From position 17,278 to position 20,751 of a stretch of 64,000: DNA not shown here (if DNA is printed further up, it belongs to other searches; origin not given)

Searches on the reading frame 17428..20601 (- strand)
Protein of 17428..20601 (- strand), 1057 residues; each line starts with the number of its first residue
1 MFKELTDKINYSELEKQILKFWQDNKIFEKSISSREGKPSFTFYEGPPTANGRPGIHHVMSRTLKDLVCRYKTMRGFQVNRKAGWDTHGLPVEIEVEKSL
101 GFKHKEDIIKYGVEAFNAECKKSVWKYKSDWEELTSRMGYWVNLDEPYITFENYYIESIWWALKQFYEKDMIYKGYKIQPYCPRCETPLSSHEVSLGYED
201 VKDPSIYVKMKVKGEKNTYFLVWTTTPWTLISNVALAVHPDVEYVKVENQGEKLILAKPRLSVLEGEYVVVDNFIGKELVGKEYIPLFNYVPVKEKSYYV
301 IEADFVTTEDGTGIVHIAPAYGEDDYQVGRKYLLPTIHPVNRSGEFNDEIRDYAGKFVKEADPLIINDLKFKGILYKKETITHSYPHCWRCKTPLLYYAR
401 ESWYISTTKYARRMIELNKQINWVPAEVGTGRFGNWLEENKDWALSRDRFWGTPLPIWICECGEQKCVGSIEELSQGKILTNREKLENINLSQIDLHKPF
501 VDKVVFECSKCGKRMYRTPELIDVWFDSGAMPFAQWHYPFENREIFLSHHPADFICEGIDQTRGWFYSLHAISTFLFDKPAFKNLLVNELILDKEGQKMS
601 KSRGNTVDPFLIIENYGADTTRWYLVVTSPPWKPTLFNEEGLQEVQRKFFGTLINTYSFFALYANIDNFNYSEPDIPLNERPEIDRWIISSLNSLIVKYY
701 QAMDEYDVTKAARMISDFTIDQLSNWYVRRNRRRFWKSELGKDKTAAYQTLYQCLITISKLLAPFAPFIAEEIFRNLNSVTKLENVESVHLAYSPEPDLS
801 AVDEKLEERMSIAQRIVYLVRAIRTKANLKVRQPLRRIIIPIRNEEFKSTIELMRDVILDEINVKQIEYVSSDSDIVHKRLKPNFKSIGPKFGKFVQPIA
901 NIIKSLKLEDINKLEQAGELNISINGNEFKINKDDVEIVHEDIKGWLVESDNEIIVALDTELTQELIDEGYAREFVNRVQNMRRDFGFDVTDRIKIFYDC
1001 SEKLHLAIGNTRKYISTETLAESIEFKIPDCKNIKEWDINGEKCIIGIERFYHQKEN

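Call 13: search_protein_families(library=pfam, proteins=[window:17428-20601:-], max_evalue=0.001)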
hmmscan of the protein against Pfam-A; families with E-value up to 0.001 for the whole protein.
window:17428-20601:- (1057 aa): 5 families
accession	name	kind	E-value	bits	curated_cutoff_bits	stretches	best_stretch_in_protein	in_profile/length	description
PF00133.28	tRNA-synt_1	-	2.1e-123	412.6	22.7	1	17-629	1-406/414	tRNA synthetases class I (I, L, M and V)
PF19302.4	DUF5915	-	3.3e-59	200.1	27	1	856-1050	2-194/195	Domain of unknown function (DUF5915)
PF08264.19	Anticodon_1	-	2.7e-36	125.1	25.1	1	685-838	1-147/148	Anticodon-binding domain of tRNA ligase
PF09334.17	tRNA-synt_1g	-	1.1e-17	64.4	20.1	2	584-644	314-373/391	tRNA synthetases class I (M)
PF13603.12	tRNA-synt_1_2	-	0.00012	22.1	25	1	208-376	12-173/185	Leucyl-tRNA synthetase, editing domain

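Call 71: find_homologous_proteins(query=window:17428-20601:-, max_evalue=1e-50)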
Query window:17428-20601:- (1057 aa): 8000 proteins with E <= 1e-50 among 8000 candidates; the best 120 are listed.
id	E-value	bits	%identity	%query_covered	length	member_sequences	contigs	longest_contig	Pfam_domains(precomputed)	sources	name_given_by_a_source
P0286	0.0e+0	2476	100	100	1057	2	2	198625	PF09334.18,PF08264.20,PF00133.29,PF19302.5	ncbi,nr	ncbi:MAG: Isoleucyl-tRNA synthetase [Ignavibacteriae bacterium]|nr:MAG: Isoleucyl-tRNA synthetase [I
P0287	0.0e+0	2247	89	100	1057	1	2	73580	PF09334.18,PF08264.20,PF00133.29,PF19302.5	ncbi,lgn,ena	-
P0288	0.0e+0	2244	89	100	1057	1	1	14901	PF09334.18,PF08264.20,PF00133.29,PF19302.5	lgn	-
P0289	0.0e+0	2103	84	99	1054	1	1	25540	PF09334.18,PF08264.20,PF00133.29,PF19302.5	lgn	-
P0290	0.0e+0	1934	76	99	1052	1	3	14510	PF09334.18,PF08264.20,PF00133.29,PF19302.5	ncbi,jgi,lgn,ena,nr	ncbi:MAG: isoleucine--tRNA ligase [Bacteroidetes bacterium]|nr:isoleucine--tRNA ligase [Bacteroidota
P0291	0.0e+0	1934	77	99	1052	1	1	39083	PF09334.18,PF08264.20,PF00133.29,PF19302.5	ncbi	-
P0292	0.0e+0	1934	76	99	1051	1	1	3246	PF09334.18,PF08264.20,PF00133.29,PF19302.5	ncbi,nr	ncbi:MAG: isoleucine--tRNA ligase, partial [Bacteroidetes bacterium]|nr:isoleucine--tRNA ligase [Bac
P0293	0.0e+0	1933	77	99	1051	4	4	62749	PF09334.18,PF08264.20,PF00133.29,PF19302.5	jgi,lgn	jgi:isoleucyl-tRNA synthetase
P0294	0.0e+0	1932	76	99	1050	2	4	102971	PF09334.18,PF08264.20,PF00133.29,PF19302.5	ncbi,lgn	-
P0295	0.0e+0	1932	76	99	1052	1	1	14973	PF09334.18,PF08264.20,PF00133.29,PF19302.5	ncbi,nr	ncbi:MAG: isoleucine--tRNA ligase [Bacteroidetes bacterium]|nr:isoleucine--tRNA ligase [Bacteroidota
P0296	0.0e+0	1931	76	99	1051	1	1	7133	PF09334.18,PF08264.20,PF00133.29,PF19302.5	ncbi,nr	ncbi:MAG: isoleucine--tRNA ligase, partial [Bacteroidetes bacterium]|nr:isoleucine--tRNA ligase [Bac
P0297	0.0e+0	1931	76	99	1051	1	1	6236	PF09334.18,PF08264.20,PF13603.13,PF00133.29,PF19302.5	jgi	jgi:isoleucyl-tRNA synthetase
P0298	0.0e+0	1931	77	99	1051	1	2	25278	PF09334.18,PF08264.20,PF13603.13,PF00133.29,PF19302.5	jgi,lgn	jgi:isoleucyl-tRNA synthetase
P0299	0.0e+0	1928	76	99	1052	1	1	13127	PF09334.18,PF08264.20,PF00133.29,PF19302.5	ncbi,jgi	jgi:isoleucyl-tRNA synthetase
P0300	0.0e+0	1928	76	99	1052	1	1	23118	PF09334.18,PF08264.20,PF00133.29,PF19302.5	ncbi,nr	ncbi:MAG: isoleucine--tRNA ligase [Bacteroidota bacterium]|nr:isoleucine--tRNA ligase [Bacteroidota 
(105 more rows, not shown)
